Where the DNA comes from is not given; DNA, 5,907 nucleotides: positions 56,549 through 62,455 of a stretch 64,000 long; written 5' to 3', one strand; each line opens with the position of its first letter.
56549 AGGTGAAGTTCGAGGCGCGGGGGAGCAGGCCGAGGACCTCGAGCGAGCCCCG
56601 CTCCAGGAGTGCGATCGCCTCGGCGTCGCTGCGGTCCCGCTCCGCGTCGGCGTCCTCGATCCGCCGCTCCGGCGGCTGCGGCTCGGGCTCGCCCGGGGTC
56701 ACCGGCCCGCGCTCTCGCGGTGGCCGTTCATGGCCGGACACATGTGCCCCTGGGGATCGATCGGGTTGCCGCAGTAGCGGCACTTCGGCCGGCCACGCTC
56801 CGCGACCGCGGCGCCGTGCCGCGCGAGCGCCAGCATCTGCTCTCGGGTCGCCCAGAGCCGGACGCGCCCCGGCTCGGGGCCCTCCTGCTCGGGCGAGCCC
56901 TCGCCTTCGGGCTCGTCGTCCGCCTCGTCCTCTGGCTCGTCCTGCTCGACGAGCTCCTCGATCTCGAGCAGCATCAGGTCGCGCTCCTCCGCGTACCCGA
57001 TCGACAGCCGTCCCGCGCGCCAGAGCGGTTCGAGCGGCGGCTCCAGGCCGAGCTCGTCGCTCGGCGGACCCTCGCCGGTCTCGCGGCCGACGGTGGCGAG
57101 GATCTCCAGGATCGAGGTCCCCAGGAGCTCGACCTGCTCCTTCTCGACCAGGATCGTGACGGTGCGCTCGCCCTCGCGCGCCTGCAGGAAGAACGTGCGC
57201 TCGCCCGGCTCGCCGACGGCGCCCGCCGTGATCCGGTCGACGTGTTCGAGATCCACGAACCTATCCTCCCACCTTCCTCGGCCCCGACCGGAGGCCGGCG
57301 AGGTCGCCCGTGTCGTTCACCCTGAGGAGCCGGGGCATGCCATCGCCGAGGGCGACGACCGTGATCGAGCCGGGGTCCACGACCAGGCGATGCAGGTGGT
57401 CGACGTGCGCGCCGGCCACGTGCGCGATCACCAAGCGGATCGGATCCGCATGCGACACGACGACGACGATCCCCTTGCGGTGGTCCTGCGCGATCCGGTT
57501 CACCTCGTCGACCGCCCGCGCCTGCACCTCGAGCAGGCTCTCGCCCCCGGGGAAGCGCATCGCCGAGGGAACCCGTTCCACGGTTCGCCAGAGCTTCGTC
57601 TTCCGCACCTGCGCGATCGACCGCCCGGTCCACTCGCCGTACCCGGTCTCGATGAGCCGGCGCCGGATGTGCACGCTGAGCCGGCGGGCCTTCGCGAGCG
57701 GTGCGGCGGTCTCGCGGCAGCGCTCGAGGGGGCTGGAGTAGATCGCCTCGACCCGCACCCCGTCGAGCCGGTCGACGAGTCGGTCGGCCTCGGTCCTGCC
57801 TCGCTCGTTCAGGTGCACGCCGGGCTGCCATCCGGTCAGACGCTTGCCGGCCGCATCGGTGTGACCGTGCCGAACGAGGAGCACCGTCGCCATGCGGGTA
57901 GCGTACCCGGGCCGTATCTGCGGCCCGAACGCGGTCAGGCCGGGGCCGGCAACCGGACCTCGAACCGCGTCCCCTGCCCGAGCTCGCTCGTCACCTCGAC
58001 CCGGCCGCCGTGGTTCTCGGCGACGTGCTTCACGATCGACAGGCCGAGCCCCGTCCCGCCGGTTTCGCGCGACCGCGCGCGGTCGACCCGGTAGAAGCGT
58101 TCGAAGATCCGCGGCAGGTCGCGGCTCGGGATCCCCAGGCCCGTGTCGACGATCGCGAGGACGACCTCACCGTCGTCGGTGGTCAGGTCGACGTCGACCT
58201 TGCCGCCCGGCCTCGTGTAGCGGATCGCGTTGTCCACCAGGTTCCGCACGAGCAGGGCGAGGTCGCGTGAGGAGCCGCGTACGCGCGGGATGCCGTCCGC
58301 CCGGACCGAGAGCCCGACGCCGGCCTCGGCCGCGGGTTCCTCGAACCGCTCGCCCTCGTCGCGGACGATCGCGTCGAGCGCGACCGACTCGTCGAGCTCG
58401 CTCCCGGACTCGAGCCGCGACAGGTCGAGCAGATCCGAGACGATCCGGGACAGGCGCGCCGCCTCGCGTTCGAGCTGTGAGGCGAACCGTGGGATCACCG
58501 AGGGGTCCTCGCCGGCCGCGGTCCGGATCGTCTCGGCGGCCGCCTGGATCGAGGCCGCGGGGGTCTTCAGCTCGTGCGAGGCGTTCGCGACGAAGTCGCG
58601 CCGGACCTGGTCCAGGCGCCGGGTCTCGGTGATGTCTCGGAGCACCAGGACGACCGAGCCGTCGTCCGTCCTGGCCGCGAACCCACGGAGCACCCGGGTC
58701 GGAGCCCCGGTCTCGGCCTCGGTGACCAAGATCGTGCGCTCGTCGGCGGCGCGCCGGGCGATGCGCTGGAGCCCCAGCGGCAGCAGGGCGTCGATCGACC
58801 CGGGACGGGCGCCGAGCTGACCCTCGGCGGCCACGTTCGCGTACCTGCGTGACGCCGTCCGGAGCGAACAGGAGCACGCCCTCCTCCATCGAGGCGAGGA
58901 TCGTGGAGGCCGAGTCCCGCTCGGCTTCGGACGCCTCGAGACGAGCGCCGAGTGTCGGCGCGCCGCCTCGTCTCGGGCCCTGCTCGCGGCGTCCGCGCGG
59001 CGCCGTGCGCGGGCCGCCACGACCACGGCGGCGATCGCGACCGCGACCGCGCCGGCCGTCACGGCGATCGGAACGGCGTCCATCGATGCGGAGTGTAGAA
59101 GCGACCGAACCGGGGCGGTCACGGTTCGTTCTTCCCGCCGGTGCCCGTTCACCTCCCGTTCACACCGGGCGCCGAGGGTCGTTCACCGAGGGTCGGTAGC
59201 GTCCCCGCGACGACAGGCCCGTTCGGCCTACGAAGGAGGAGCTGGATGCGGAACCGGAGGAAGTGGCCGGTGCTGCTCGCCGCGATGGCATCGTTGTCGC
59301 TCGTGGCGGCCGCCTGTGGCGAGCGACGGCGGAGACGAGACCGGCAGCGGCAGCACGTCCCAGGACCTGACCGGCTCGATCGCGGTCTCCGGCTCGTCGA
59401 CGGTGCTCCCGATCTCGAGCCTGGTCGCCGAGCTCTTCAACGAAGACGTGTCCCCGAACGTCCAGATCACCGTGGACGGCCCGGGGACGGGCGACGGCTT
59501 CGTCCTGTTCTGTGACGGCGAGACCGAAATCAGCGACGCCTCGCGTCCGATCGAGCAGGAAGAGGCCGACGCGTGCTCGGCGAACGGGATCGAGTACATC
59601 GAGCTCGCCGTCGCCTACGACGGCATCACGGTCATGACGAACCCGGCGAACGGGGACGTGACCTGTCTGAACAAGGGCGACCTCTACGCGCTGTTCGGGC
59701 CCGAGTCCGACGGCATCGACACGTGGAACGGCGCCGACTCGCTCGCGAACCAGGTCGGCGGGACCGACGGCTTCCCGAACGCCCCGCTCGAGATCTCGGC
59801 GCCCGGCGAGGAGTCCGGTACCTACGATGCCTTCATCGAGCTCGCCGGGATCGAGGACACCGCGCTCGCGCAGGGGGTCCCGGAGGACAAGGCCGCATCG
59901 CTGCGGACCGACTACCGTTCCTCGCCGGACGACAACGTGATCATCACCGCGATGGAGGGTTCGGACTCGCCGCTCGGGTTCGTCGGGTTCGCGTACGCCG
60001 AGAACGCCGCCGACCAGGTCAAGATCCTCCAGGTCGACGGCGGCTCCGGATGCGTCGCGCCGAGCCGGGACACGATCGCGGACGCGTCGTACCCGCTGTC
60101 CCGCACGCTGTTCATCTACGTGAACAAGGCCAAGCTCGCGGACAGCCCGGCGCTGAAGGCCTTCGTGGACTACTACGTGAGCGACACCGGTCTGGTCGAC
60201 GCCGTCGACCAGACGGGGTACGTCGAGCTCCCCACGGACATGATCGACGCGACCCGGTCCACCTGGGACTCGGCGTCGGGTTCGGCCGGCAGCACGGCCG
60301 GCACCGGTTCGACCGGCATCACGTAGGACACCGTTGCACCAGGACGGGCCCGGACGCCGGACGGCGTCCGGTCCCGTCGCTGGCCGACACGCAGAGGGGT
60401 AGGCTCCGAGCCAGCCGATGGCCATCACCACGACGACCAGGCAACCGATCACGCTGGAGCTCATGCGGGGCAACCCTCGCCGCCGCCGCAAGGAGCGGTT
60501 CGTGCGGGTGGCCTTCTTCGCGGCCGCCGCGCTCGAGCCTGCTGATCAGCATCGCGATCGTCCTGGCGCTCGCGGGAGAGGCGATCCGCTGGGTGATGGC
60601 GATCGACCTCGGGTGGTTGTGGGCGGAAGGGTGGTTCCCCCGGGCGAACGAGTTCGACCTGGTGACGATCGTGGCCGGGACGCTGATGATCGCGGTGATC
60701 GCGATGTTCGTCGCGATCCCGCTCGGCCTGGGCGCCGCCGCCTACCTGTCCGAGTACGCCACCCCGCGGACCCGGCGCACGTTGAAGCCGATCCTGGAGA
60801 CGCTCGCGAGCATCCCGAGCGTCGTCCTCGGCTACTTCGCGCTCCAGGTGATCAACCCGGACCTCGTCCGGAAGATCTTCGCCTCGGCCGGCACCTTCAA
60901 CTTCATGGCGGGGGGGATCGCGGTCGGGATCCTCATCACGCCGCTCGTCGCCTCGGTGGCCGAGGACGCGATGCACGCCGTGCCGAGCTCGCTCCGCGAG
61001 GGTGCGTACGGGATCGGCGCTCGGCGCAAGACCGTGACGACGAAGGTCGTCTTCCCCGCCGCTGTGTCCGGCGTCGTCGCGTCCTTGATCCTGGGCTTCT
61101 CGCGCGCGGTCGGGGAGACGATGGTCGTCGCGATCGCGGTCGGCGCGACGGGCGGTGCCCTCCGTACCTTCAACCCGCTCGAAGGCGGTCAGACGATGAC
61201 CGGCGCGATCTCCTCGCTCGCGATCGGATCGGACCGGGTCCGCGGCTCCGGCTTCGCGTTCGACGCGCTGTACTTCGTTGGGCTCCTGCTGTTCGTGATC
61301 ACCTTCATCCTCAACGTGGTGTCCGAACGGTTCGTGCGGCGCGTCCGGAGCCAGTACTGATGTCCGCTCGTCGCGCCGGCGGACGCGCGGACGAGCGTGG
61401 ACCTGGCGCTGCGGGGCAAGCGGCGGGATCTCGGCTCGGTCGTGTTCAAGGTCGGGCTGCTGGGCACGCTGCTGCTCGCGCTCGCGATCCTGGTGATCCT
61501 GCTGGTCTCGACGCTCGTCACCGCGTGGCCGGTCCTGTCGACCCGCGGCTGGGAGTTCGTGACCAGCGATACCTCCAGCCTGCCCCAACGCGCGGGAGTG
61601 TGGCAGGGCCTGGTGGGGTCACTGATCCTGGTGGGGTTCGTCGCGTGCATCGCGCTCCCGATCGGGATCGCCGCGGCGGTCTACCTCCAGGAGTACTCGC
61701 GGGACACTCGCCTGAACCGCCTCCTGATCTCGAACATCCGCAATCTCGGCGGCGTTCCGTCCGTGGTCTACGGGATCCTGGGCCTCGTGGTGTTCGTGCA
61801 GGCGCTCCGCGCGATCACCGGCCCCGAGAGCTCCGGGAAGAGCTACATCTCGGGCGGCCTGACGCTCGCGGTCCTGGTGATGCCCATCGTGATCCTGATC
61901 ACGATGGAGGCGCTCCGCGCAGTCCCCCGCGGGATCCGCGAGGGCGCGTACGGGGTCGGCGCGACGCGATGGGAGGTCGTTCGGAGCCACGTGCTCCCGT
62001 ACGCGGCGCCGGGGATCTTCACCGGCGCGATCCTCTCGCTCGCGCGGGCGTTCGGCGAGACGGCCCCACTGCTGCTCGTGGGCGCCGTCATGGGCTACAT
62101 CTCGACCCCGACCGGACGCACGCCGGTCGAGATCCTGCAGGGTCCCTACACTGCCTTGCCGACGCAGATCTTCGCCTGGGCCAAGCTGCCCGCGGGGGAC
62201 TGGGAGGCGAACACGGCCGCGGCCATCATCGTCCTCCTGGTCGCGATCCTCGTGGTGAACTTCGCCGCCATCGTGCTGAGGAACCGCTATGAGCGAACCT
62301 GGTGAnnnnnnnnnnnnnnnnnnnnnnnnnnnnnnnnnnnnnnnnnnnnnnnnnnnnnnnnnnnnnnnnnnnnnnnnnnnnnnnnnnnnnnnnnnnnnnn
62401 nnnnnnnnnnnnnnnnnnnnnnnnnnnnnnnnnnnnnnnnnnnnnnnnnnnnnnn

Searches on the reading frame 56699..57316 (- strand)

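Call 40: search_protein_families(library=pfam, max_evalue=0.01, proteins=[window:56699-57316:-])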
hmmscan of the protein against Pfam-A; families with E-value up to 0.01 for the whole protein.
window:56699-57316:- (205 aa): 1 family
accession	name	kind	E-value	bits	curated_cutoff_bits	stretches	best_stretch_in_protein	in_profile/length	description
PF11290.13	DUF3090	-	4.9e-44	150.6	27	1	23-193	3-170/170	Protein of unknown function (DUF3090)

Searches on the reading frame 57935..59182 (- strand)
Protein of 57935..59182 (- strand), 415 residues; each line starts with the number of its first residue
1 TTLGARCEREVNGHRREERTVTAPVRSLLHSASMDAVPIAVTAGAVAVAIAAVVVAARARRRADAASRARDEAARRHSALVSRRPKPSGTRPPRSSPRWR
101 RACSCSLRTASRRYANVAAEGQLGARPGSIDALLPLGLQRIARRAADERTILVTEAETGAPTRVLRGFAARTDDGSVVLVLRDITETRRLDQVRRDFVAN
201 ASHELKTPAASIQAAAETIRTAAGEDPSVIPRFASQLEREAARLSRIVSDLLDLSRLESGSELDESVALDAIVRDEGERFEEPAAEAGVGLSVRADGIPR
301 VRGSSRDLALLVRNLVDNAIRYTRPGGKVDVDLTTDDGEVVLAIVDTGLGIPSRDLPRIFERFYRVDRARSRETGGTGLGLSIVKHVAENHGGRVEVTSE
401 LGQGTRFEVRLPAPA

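Call 23: search_protein_families(library=pfam, max_evalue=0.0001, proteins=[window:57935-59182:-])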
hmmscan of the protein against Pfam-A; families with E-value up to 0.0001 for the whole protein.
window:57935-59182:- (415 aa): 3 families
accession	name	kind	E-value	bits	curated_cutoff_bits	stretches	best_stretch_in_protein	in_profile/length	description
PF02518.31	HATPase_c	-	1.2e-33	116.3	26.4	1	305-414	3-110/111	Histidine kinase-, DNA gyrase B-, and HSP90-like ATPase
PF00512.31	HisKA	-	4e-16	59.2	26.9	1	194-260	2-66/66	His Kinase A (phospho-acceptor) domain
PF13581.12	HATPase_c_2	-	2.6e-05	24.7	27.4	1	307-389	31-110/127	Histidine kinase-like ATPase domain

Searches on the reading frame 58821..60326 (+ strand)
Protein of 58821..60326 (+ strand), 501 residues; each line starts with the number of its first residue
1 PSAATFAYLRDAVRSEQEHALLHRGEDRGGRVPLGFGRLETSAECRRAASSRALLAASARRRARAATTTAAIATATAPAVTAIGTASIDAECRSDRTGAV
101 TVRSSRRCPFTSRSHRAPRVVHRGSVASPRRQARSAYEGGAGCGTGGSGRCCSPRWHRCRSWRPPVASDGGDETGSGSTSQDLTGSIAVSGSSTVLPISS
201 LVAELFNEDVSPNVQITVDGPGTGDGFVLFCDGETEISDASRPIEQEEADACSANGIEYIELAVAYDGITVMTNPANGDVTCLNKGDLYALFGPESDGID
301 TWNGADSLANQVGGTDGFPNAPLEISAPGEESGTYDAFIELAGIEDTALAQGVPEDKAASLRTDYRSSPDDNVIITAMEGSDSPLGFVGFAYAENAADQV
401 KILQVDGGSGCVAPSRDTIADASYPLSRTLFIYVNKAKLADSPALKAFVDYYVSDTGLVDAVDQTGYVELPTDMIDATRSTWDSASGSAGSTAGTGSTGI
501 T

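Call 23: search_protein_families(library=pfam, max_evalue=0.0001, proteins=[window:58821-60326:+])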
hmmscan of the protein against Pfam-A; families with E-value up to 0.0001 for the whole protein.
window:58821-60326:+ (501 aa): 1 family
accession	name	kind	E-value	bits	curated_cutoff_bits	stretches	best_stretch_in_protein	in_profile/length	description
PF12849.12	PBP_like_2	-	2.3e-31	110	27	1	179-455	4-266/267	PBP superfamily domain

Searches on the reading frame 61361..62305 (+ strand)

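Call 23: search_protein_families(library=pfam, max_evalue=0.0001, proteins=[window:61361-62305:+])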
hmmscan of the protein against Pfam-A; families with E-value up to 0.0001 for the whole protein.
window:61361-62305:+ (314 aa): 1 family
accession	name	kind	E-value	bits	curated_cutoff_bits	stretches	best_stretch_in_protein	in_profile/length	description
PF00528.27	BPD_transp_1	-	6e-19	68.9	26.4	1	99-307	2-179/184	Binding-protein-dependent transport system inner membrane component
